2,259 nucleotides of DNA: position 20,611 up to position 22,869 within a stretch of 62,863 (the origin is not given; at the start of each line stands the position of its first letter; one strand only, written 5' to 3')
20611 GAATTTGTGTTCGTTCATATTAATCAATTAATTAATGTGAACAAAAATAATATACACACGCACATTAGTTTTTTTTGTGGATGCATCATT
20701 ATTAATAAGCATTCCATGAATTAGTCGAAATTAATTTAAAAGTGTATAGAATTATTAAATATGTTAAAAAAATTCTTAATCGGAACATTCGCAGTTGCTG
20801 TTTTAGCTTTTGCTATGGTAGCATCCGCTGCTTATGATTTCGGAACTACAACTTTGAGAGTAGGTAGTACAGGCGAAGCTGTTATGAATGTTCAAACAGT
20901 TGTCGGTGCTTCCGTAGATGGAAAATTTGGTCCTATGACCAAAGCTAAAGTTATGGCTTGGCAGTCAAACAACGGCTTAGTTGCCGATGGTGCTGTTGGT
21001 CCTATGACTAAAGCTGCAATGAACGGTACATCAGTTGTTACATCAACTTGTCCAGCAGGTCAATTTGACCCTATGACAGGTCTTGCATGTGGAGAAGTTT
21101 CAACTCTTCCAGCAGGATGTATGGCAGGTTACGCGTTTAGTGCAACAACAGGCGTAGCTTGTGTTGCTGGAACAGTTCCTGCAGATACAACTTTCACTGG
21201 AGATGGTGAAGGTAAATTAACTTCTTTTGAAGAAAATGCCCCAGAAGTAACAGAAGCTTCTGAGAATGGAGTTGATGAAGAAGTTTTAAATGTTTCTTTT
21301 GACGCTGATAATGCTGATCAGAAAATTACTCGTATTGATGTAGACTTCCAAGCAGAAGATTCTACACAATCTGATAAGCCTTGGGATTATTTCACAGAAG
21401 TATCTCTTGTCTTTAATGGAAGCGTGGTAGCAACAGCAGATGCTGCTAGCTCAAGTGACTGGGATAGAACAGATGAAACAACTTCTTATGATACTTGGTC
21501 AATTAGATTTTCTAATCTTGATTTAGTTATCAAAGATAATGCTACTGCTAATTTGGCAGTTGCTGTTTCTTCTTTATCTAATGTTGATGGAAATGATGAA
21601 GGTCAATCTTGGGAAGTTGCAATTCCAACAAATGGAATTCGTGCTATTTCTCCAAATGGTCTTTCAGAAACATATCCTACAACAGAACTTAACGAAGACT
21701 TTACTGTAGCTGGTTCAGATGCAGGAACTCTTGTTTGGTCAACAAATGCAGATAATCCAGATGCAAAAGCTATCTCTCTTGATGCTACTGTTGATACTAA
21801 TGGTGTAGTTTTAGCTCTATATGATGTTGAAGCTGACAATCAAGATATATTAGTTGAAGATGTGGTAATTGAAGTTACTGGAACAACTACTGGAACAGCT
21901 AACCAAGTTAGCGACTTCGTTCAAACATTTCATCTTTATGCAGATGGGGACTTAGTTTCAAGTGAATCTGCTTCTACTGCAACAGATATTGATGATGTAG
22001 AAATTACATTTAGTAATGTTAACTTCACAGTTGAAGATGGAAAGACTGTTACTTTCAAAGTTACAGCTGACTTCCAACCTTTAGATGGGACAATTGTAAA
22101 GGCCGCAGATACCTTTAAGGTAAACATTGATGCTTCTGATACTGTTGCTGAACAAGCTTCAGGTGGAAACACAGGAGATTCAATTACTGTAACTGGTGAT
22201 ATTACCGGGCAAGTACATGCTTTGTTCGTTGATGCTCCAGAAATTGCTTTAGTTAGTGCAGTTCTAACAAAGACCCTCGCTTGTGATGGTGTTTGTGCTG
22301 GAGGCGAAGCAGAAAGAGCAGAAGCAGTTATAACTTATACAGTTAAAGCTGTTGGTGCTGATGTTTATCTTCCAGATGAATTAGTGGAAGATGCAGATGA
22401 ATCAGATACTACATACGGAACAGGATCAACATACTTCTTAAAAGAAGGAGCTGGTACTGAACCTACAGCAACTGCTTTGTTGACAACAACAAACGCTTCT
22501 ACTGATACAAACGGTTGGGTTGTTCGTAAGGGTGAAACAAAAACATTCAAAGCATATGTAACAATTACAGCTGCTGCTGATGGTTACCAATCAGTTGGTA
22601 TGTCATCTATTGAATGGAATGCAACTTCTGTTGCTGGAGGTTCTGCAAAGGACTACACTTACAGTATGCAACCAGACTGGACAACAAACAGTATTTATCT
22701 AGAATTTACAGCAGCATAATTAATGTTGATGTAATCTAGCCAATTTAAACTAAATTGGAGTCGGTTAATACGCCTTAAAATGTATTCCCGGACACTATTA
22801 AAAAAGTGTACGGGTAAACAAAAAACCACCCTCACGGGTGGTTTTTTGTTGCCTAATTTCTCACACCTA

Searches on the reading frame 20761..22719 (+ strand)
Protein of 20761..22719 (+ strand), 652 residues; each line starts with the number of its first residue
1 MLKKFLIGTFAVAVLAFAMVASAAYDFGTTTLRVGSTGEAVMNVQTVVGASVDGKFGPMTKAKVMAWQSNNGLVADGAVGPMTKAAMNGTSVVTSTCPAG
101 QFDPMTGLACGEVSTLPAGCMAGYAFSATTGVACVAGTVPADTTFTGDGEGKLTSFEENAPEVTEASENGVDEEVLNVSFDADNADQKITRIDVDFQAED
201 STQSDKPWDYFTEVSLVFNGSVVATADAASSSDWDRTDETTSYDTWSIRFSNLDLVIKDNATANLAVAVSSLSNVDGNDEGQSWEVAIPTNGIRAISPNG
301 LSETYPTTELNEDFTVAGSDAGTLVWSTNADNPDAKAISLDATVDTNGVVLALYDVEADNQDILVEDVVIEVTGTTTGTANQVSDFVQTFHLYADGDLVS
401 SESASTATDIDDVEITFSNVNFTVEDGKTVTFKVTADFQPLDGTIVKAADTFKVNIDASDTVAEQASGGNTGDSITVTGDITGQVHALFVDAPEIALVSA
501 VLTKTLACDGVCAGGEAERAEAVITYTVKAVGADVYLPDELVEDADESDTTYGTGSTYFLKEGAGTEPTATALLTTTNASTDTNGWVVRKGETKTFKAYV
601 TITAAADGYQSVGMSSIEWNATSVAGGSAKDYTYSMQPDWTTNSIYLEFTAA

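Call 7: search_protein_families(library=pfam, proteins=[window:20761-22719:+], max_evalue=0.01)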
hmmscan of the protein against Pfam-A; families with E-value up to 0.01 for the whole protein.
window:20761-22719:+ (652 aa): 1 family
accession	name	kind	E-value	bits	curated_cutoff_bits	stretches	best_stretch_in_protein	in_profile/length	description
PF01471.23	PG_binding_1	-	2.7e-10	40.7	23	1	51-87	21-57/57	Putative peptidoglycan binding domain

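Call 11: search_protein_families(library=ncbifam, proteins=[window:20761-22719:+], max_evalue=0.01)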
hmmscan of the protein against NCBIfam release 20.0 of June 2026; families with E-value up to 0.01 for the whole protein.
window:20761-22719:+ (652 aa): 1 family
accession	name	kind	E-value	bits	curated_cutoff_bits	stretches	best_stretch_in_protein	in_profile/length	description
TIGR02869.1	spore_SleB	equivalog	2.6e-07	30.7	236.5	1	29-90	4-71/201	spore cortex-lytic enzyme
